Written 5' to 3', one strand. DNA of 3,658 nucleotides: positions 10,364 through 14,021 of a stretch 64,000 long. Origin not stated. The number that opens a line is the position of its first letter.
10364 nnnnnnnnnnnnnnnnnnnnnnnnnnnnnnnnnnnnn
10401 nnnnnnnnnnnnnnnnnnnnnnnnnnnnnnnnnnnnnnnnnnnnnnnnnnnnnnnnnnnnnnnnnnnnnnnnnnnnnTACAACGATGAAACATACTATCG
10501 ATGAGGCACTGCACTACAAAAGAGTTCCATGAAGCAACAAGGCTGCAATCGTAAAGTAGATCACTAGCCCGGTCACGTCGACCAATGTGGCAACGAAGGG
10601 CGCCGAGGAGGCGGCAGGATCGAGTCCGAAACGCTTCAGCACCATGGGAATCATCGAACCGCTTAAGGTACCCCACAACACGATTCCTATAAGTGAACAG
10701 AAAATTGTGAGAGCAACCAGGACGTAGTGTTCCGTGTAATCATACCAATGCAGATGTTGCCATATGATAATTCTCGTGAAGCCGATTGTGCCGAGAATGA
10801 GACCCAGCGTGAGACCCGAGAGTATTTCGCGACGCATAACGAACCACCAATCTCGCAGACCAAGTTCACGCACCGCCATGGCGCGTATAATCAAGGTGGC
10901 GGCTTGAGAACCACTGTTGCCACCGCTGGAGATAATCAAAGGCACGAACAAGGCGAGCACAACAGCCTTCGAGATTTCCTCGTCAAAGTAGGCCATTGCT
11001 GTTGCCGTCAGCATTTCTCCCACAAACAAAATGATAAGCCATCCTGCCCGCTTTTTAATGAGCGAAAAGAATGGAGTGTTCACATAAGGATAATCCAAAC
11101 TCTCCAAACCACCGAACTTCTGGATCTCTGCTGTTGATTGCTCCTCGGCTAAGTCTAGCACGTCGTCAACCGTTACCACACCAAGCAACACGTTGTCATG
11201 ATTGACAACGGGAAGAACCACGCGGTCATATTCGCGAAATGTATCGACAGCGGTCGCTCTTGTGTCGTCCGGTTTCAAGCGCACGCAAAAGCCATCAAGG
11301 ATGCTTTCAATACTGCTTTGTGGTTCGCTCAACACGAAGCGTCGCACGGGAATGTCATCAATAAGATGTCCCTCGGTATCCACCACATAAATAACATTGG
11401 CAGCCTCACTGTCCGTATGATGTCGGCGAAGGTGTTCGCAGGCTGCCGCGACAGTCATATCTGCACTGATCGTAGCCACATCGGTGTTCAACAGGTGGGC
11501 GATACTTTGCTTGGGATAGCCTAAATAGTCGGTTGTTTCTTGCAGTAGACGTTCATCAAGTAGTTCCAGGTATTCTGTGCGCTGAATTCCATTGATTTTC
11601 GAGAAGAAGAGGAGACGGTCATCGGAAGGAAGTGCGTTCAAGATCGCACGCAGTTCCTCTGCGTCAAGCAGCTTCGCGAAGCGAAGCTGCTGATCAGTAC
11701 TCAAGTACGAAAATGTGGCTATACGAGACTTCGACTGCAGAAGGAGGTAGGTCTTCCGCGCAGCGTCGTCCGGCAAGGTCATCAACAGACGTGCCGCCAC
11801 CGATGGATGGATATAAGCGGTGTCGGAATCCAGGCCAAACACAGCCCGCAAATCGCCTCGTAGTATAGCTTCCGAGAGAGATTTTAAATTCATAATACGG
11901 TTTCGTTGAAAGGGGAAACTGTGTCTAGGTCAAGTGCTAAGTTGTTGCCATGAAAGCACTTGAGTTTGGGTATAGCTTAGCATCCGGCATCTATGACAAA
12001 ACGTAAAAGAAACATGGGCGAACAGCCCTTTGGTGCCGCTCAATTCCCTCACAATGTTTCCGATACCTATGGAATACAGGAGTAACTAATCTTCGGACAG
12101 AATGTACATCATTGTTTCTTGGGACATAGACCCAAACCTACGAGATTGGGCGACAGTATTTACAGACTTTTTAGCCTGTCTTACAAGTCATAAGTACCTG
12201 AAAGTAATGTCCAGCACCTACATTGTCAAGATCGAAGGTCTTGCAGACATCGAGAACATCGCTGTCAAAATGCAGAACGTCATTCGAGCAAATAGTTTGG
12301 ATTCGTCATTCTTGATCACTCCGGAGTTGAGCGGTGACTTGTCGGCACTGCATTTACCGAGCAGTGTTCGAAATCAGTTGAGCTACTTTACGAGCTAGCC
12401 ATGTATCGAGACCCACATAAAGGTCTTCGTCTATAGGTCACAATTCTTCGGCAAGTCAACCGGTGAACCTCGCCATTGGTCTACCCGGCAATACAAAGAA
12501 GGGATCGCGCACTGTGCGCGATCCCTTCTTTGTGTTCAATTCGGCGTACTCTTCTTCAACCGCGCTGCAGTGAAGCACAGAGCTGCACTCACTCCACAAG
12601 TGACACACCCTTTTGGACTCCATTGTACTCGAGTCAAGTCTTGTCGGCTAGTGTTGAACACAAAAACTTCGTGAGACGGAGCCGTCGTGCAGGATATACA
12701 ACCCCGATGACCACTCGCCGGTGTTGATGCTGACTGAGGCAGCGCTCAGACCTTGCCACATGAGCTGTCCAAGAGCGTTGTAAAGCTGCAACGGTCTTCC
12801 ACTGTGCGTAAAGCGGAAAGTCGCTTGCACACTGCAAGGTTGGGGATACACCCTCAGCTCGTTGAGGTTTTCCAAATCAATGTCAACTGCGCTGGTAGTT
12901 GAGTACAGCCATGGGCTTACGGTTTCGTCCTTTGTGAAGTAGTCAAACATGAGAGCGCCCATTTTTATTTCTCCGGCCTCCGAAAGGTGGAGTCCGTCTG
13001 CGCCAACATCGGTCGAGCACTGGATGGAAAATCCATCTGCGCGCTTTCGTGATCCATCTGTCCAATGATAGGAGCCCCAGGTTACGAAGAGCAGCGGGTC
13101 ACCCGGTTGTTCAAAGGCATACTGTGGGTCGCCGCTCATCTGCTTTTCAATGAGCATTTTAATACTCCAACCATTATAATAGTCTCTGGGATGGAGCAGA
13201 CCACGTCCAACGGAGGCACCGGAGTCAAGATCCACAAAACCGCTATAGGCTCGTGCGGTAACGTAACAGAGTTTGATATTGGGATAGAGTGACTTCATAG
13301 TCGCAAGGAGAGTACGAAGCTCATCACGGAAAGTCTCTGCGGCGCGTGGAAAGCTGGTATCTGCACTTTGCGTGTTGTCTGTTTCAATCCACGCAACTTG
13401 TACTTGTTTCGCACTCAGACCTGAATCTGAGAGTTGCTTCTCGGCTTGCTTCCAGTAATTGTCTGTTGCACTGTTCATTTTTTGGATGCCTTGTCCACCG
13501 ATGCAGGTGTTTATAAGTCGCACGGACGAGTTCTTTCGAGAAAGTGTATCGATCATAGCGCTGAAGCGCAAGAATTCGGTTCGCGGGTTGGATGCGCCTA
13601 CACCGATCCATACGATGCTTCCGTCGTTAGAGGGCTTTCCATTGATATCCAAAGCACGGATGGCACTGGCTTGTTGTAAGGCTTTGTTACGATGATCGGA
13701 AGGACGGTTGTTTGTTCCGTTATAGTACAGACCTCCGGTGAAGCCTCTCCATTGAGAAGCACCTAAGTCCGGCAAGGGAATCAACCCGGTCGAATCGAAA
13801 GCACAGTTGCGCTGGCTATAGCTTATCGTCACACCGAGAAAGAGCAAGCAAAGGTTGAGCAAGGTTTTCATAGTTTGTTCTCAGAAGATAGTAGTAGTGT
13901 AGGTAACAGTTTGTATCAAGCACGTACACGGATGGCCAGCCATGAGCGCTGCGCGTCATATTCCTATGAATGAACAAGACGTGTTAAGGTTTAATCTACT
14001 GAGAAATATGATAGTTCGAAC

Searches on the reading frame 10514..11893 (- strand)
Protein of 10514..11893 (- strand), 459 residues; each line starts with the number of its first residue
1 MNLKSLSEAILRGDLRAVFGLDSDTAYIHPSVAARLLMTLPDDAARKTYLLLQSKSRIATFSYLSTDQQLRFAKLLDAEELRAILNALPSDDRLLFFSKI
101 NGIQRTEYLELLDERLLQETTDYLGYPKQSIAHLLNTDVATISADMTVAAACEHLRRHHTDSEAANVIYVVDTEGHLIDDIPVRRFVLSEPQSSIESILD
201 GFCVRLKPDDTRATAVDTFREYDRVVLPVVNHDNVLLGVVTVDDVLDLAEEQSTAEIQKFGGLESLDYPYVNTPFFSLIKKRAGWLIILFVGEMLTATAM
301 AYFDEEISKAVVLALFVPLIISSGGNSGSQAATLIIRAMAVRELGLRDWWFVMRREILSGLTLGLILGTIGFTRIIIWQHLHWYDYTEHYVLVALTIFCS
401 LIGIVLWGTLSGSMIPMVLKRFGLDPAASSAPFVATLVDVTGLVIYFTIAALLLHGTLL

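Call 9: search_protein_families(library=pfam, proteins=[window:10514-11893:-], max_evalue=0.01)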
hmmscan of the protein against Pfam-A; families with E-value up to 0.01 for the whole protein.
window:10514-11893:- (459 aa): 3 families
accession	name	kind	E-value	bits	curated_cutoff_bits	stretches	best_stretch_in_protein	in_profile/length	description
PF01769.21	MgtE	-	4e-36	124.5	27.6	1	317-449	1-125/125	Divalent cation transporter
PF03448.22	MgtE_N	-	2e-13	51.2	25.9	1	28-128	1-101/102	MgtE intracellular N domain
PF00571.33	CBS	-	2.5e-12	47.3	24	2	204-248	10-54/57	CBS domain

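Call 34: find_related_loci(query=window:10514-11893:-, collection=genome_contigs, flank=10000)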
Query window:10514-11893:- (459 aa) in genome_contigs; peptide patterns used: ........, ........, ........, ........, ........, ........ (x = any residue, [..] = any of these).
77 stretches matched a pattern; 31 encode a relative of the query (tblastn E <= 1e-3); 31 distinct loci.
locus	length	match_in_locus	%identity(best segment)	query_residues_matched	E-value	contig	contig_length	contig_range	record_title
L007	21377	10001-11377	77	1-459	0e+0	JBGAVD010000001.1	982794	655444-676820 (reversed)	MAG: Chlorobiota bacterium isolate MAG_MBR_H10.82 MBRH10-82_opera_contig_16, whole genome shotgun sequence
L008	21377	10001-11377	76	1-459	0e+0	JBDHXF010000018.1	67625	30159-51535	MAG: Chlorobiota bacterium isolate AS-MESO-3CA.21 NODE_1605_length_67625_cov_4.611994, whole genome shotgun sequence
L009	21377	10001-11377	72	1-459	0e+0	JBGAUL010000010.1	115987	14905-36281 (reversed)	MAG: Chlorobiota bacterium isolate MAG_AAO_H125.58 AAOH125-58_opera_contig_678, whole genome shotgun sequence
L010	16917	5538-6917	63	1-459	0e+0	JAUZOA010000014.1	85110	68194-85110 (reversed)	MAG: Bacteroidota bacterium isolate bin6(0d) GEGALLOD_14, whole genome shotgun sequence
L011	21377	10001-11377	64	1-459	0e+0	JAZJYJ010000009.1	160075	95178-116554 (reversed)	MAG: Bacteroidota bacterium isolate ADI_H1L3_2_122_18_3-bin037 ADIH1L32_B037_0_000000000009, whole genome shotgun sequen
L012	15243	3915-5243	60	18-459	2e-175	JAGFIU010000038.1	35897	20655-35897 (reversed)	MAG: Bacteroidetes bacterium isolate mag.5 k127_1841537, whole genome shotgun sequence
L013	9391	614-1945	58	14-459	7e-168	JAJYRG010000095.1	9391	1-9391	MAG: Bacteroidetes bacterium isolate DX1.bin102 NODE_11115_length_9391_cov_20.055268, whole genome shotgun sequence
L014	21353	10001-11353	52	2-459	1e-141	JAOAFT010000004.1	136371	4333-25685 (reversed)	MAG: Bacteroidetes bacterium isolate SKW296 NODE_4_length_136371_cov_6.968869, whole genome shotgun sequence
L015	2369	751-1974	53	51-459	3e-147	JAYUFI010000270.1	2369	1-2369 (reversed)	MAG: Planctomycetaceae bacterium isolate GFS_7692 GFS_7692_269, whole genome shotgun sequence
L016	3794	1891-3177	50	30-459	2e-142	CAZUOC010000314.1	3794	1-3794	MAG TPA_asm: uncultured Ignavibacteriaceae bacterium isolate binchicken_co129_693 genome assembly, contig: NODE_92578_le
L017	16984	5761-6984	52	51-459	1e-137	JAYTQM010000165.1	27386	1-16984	MAG: Planctomyces sp. isolate GFS_4656 GFS_4656_164, whole genome shotgun sequence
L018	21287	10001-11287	50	30-459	2e-137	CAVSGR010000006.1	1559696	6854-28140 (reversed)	MAG: uncultured Ignavibacteria bacterium isolate MFD05684.bin.1.87 genome assembly, contig: contig_33241, whole genome s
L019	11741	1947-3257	49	23-459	2e-136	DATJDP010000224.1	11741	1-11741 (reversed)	MAG TPA_asm: Flavipsychrobacter sp. isolate SMAG_U15410 k141_224958, whole genome shotgun sequence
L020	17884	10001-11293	51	29-459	3e-133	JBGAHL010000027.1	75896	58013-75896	MAG: Saprospiraceae bacterium isolate MAG_MBR_H125.74 MBRH125-74_opera_contig_1346, whole genome shotgun sequence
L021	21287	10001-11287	55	30-459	3e-133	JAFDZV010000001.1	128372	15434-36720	MAG: Bacteroidetes bacterium isolate SZAS-92 BACT-TMP-15__1__length-128372, whole genome shotgun sequence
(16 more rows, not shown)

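Call 39: find_homologous_proteins(query=L007:4478-5257:+, max_evalue=1e-30)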
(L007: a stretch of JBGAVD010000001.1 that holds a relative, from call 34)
Query L007:4478-5257:+ (259 aa): 14 proteins with E <= 1e-30 among 480 candidates.
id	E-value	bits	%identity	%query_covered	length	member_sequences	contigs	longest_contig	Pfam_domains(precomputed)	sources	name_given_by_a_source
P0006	9.4e-168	574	100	100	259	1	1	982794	-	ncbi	-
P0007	2.2e-137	474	81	100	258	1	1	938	-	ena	-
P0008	3.2e-137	474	79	100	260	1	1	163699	-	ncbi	-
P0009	4.5e-126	437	73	100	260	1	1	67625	-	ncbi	-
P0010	1.0e-105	371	68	100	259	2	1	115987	-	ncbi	-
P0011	2.0e-98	347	61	100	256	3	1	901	-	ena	-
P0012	2.5e-98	347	65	95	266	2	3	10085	-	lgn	-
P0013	2.5e-98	347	62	99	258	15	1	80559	-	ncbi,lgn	-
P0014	4.5e-96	339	63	95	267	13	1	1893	-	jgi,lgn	jgi:hypothetical protein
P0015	2.9e-94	333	63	95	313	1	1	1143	-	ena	-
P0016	6.7e-63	231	50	96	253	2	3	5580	-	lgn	-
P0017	7.1e-61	224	50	93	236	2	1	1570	-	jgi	-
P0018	8.2e-60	220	74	53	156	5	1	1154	-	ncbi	ncbi:MAG: hypothetical protein ACKOBV_01385, partial [Candidatus Kapaibacterium sp.]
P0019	4.6e-56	208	47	97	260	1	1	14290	-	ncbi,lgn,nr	ncbi:MAG: hypothetical protein JNL32_05260 [Candidatus Kapabacteria bacterium]|nr:hypothetical prote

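Call 40: find_encoding_contigs(protein=P0008, flank=10000, max_places=4)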
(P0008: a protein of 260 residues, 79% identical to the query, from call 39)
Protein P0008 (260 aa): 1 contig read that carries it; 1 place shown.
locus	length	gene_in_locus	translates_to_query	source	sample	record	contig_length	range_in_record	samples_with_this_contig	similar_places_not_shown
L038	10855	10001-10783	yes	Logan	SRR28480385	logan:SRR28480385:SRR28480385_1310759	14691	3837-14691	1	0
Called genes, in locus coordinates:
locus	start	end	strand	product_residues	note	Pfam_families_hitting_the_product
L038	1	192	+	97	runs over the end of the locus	-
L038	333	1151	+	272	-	PF18962:Por_Secre_tail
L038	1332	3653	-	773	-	PF13620:CarboxypepD_reg, PF13715:CarbopepD_reg_2, PF07715:Plug, PF00593:TonB_dep_Rec_b-barrel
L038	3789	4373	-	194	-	-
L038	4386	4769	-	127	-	-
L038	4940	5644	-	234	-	PF00072:Response_reg, PF00486:Trans_reg_C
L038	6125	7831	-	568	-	PF03065:Glyco_hydro_57, PF09210:BE_C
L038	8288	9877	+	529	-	PF01019:G_glu_transpept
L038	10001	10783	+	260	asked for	-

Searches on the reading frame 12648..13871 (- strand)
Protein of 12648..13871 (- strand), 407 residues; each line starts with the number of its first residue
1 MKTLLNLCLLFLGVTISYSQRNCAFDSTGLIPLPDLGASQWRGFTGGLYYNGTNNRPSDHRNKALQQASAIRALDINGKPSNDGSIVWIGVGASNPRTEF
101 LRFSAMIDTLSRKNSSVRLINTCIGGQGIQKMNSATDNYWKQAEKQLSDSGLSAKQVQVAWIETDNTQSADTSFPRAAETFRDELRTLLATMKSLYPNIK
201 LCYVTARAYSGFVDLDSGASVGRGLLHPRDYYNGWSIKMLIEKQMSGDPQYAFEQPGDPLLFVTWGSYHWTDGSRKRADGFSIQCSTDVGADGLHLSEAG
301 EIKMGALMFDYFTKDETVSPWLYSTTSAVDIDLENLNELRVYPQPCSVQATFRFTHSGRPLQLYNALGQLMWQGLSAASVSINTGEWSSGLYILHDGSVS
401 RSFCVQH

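Call 9: search_protein_families(library=pfam, proteins=[window:12648-13871:-], max_evalue=0.01)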
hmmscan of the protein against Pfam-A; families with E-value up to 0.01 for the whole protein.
window:12648-13871:- (407 aa): 2 families
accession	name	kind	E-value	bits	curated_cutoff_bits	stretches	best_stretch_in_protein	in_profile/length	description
PF03527.20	RHS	-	0.00047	20.4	27.9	1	354-374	6-26/38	RHS protein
PF18962.6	Por_Secre_tail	-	0.0031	18.2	27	0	341-395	1-61/75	Secretion system C-terminal sorting domain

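Call 13: find_encoding_contigs(protein=window:12648-13871:-, flank=10000, max_places=10)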
Protein window:12648-13871:- (407 aa): 1 contig read that carries it; 1 place shown.
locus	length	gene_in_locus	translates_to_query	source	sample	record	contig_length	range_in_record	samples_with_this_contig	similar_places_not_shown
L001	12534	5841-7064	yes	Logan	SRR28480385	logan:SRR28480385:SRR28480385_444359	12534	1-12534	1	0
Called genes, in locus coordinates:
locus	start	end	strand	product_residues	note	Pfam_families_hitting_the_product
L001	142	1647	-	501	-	PF13088:BNR_2 (faint), PF15902:Sortilin-Vps10 (weak)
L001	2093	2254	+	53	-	-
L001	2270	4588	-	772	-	PF18962:Por_Secre_tail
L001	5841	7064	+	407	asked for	-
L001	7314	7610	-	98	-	-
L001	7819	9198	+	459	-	PF03448:MgtE_N, PF00571:CBS (weak), PF01769:MgtE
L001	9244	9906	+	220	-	PF01370:Epimerase (weak)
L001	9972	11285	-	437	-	PF03553:Na_H_antiporter (weak), PF03606:DcuC, PF06808:DctM (weak)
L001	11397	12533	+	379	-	?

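Call 72: search_protein_families(library=ncbifam, proteins=[window:12648-13871:-], max_evalue=0.01)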
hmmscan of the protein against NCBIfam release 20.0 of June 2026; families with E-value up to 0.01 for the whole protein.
window:12648-13871:- (407 aa): 1 family
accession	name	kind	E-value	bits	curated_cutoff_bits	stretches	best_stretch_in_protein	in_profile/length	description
TIGR04183.1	Por_Secre_tail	domain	1.3e-05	25.1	23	1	341-395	1-57/72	T9SS type A sorting domain-containing protein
